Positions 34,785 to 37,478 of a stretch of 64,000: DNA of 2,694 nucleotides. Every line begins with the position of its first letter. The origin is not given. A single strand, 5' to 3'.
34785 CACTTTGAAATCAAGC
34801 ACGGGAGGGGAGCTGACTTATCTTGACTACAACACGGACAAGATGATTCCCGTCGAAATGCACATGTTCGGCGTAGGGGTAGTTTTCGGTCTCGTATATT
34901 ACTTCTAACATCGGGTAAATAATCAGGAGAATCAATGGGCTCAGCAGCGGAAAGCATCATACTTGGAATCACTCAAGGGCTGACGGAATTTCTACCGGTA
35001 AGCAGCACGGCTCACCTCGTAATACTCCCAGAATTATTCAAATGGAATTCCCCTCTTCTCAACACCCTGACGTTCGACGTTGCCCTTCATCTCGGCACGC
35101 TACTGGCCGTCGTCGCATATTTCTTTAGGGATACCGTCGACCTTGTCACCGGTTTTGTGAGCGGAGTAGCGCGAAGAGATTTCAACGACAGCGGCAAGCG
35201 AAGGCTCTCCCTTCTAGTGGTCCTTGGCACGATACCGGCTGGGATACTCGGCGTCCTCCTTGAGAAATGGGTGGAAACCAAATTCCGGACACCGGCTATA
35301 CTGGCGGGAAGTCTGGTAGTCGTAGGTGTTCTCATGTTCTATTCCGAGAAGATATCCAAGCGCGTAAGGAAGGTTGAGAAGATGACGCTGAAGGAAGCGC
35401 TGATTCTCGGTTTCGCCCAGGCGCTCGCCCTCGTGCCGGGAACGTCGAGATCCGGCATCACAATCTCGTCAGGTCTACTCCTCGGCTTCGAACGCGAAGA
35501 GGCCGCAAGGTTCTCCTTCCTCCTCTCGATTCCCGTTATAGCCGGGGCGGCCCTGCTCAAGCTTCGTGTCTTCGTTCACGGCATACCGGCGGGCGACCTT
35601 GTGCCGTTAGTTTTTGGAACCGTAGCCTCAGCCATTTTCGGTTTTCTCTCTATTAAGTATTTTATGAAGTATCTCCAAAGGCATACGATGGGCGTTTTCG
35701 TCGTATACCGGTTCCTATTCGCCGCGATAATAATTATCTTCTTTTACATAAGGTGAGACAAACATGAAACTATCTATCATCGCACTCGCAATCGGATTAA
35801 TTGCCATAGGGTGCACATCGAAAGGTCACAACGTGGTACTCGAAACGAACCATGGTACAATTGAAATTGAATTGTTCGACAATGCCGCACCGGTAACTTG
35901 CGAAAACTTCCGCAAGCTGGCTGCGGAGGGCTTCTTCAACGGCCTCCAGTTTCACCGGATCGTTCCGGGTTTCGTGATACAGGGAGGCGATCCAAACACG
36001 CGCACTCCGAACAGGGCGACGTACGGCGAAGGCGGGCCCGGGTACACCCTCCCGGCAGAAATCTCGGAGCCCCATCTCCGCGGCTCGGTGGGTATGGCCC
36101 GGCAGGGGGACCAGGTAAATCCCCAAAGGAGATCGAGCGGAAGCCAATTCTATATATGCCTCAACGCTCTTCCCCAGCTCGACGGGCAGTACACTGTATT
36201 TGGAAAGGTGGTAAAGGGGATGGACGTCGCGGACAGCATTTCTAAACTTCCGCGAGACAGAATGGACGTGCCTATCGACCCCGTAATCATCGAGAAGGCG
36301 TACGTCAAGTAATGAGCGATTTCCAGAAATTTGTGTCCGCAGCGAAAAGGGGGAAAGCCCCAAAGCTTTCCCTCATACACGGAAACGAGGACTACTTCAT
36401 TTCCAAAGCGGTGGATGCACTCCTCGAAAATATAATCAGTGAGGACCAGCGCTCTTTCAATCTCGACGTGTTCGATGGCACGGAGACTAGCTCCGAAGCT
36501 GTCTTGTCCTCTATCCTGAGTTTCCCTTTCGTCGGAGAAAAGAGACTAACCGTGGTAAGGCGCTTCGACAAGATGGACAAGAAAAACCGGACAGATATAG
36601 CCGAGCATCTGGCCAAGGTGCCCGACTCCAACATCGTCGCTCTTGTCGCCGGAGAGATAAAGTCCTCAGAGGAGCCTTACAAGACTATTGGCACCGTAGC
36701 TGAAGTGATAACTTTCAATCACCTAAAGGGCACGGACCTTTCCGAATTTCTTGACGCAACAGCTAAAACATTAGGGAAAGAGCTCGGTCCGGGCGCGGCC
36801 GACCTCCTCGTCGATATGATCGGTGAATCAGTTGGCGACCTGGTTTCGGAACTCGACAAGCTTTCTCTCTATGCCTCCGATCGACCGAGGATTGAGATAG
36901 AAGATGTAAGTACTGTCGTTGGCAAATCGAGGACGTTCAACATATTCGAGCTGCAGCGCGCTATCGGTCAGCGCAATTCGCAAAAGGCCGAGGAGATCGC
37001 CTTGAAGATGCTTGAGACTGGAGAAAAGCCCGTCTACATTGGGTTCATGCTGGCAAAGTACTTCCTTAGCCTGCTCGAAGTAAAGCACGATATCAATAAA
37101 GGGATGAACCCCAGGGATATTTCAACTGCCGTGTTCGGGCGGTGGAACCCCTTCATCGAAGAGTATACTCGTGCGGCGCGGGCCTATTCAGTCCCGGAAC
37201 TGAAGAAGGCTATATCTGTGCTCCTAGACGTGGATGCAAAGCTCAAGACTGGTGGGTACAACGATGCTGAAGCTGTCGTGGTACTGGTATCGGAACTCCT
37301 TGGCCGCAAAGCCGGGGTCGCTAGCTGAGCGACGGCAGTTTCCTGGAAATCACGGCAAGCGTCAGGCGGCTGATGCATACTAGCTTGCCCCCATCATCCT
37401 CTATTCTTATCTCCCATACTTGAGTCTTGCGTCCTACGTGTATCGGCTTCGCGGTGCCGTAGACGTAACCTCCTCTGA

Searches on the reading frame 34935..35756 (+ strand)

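Call 29: search_protein_families(library=pfam, max_evalue=1e-8, proteins=[window:34935-35756:+])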
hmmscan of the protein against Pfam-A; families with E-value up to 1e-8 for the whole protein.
window:34935-35756:+ (273 aa): 1 family
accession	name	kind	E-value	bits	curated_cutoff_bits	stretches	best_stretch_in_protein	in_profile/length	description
PF02673.24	BacA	-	4.2e-85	286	33.4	1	8-264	2-256/257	Bacitracin resistance protein BacA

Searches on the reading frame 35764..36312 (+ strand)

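Call 29: search_protein_families(library=pfam, max_evalue=1e-8, proteins=[window:35764-36312:+])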
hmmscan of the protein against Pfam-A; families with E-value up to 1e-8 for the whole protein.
window:35764-36312:+ (182 aa): 1 family
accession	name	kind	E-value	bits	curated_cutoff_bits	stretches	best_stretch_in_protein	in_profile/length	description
PF00160.26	Pro_isomerase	-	4.2e-50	170.5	21.7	1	24-180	2-158/159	Cyclophilin type peptidyl-prolyl cis-trans isomerase/CLD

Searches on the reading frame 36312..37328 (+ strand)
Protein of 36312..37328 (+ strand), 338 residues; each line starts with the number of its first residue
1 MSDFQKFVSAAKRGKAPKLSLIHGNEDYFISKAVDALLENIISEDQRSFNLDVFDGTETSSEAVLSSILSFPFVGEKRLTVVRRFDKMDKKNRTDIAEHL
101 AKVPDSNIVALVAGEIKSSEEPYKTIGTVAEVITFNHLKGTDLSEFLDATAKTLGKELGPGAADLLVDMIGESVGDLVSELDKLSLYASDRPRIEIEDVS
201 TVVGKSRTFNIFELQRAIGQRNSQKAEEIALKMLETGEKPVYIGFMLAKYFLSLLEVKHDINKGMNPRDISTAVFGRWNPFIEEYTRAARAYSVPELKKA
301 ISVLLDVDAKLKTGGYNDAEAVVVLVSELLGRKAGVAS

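Call 27: find_encoding_contigs(protein=window:36312-37328:+, flank=10000, max_places=1)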
Protein window:36312-37328:+ (338 aa): no gene with exactly this product is on record in the collection.

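Call 29: search_protein_families(library=pfam, max_evalue=1e-8, proteins=[window:36312-37328:+])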
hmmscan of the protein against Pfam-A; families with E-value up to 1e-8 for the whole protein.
window:36312-37328:+ (338 aa): 2 families
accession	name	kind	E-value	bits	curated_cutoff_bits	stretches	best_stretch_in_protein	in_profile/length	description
PF21694.2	DNA_pol3_delta_C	-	7.4e-17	61.9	27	1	210-326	3-118/121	DNA polymerase III delta subunit, C-terminal domain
PF06144.19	DNA_pol3_delta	-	4.6e-11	43.2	21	1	21-125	2-113/124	DNA polymerase III, delta subunit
